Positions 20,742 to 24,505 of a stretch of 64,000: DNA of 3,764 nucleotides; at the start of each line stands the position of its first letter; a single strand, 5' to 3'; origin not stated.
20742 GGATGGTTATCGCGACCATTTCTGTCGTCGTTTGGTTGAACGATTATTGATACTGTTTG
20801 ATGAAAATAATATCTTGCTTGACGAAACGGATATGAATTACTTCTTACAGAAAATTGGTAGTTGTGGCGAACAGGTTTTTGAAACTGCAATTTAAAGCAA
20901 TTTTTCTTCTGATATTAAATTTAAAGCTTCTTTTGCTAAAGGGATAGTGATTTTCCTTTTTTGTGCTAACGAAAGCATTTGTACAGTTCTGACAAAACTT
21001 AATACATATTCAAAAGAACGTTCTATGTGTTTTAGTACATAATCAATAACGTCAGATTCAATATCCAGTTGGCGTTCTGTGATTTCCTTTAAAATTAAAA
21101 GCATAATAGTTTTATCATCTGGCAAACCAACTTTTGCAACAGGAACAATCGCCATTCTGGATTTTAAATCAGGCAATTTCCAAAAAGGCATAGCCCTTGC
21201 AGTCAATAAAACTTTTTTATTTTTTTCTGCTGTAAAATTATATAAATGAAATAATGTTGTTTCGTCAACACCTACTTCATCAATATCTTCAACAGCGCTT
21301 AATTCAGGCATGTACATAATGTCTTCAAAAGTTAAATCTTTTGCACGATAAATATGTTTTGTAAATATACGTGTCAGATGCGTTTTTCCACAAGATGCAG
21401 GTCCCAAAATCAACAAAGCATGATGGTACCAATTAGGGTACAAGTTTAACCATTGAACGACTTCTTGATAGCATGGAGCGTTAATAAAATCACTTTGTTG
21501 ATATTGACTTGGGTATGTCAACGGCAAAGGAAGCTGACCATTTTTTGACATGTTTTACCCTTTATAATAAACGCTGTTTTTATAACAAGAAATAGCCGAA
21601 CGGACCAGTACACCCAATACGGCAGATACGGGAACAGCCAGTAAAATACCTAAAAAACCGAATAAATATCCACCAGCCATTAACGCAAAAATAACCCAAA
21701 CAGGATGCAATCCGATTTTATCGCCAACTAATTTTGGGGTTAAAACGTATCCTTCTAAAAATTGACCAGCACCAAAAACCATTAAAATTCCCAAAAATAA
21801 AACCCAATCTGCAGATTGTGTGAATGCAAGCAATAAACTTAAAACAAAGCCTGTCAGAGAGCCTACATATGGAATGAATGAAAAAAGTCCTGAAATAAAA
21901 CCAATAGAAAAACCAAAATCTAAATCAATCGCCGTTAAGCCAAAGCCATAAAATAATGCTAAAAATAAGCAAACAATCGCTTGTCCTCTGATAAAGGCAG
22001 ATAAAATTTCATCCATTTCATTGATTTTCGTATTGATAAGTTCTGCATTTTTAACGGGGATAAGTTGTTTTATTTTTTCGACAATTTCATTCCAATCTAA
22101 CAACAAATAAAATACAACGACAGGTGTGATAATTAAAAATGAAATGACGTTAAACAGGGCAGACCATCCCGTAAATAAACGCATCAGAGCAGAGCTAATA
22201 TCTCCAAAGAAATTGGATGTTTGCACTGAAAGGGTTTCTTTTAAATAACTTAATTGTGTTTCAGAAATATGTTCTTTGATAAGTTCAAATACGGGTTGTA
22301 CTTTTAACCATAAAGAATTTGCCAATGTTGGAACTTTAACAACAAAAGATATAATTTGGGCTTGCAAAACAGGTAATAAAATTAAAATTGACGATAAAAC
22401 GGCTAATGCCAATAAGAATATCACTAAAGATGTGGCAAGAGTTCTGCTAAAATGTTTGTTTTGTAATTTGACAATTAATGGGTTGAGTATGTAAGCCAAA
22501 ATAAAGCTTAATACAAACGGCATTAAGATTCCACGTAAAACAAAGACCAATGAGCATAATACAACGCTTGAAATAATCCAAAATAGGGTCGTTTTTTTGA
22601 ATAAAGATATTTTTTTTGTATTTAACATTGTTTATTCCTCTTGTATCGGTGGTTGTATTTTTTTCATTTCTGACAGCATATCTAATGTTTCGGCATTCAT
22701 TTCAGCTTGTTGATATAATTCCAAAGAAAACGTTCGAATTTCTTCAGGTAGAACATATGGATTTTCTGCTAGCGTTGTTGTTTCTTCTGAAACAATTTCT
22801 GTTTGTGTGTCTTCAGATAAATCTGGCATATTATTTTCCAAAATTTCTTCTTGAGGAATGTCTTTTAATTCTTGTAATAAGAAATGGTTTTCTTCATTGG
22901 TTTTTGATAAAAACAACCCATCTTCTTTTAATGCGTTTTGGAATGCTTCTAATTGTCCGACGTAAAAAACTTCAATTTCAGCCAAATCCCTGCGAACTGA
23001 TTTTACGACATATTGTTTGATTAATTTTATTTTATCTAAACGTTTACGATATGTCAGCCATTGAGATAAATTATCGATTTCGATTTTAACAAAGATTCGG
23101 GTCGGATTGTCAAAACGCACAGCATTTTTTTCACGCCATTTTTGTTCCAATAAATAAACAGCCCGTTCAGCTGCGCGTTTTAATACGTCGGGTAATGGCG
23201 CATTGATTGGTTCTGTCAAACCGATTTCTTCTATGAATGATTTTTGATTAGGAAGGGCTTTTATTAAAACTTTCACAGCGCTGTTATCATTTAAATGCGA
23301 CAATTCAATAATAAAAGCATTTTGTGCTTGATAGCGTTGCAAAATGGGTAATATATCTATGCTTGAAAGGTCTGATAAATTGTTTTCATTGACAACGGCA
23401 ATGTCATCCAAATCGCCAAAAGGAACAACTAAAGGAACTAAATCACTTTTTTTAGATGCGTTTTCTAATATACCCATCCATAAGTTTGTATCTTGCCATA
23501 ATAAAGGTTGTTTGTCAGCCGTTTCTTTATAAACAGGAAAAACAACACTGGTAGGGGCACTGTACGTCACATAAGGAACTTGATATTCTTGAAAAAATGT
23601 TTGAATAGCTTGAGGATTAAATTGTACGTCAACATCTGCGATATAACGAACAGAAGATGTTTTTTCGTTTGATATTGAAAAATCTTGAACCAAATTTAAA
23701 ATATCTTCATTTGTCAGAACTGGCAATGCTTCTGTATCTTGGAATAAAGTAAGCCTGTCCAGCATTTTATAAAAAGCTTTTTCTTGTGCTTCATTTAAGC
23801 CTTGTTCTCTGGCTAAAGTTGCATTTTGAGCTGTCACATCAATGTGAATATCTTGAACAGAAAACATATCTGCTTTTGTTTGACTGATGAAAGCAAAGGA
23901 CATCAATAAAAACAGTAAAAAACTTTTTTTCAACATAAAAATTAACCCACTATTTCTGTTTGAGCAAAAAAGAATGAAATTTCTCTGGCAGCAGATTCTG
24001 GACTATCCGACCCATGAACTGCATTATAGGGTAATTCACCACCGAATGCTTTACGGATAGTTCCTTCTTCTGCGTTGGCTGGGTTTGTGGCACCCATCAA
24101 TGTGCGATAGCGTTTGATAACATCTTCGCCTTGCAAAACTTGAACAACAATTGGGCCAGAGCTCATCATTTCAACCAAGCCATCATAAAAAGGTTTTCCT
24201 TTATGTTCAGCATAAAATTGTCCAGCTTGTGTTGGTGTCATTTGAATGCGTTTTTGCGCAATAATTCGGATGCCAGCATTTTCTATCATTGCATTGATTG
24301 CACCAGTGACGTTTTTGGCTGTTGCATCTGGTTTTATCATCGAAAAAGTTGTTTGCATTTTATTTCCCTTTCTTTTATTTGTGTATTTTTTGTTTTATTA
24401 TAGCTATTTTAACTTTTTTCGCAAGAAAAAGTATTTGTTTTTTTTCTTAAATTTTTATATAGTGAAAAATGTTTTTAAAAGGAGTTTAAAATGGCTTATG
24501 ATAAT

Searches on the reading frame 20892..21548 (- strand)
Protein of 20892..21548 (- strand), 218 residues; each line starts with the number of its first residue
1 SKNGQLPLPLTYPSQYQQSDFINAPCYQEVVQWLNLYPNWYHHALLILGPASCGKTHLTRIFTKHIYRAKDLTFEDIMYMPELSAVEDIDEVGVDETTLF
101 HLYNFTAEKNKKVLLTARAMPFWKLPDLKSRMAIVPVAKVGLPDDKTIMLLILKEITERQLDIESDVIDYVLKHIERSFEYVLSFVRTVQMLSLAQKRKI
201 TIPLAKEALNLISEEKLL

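Call 62: search_protein_families(library=pfam, proteins=[window:20892-21548:-], max_evalue=0.001)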
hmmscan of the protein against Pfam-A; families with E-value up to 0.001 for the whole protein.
window:20892-21548:- (218 aa): 1 family
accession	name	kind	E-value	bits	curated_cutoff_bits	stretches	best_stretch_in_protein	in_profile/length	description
PF22688.2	Hda_lid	-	3.9e-11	43.2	27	1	155-209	11-65/65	Hda, lid domain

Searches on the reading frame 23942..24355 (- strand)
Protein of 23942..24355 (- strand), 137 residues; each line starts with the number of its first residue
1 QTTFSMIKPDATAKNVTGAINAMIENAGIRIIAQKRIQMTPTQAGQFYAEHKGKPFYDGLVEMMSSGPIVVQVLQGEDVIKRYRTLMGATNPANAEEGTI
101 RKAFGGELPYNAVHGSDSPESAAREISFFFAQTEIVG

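Call 63: search_protein_families(library=pfam, proteins=[window:23942-24355:-], max_evalue=0.01)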
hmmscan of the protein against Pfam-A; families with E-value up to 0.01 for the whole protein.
window:23942-24355:- (137 aa): 1 family
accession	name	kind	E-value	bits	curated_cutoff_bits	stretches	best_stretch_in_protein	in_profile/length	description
PF00334.24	NDK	-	1.2e-53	181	27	1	1-135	1-135/135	Nucleoside diphosphate kinase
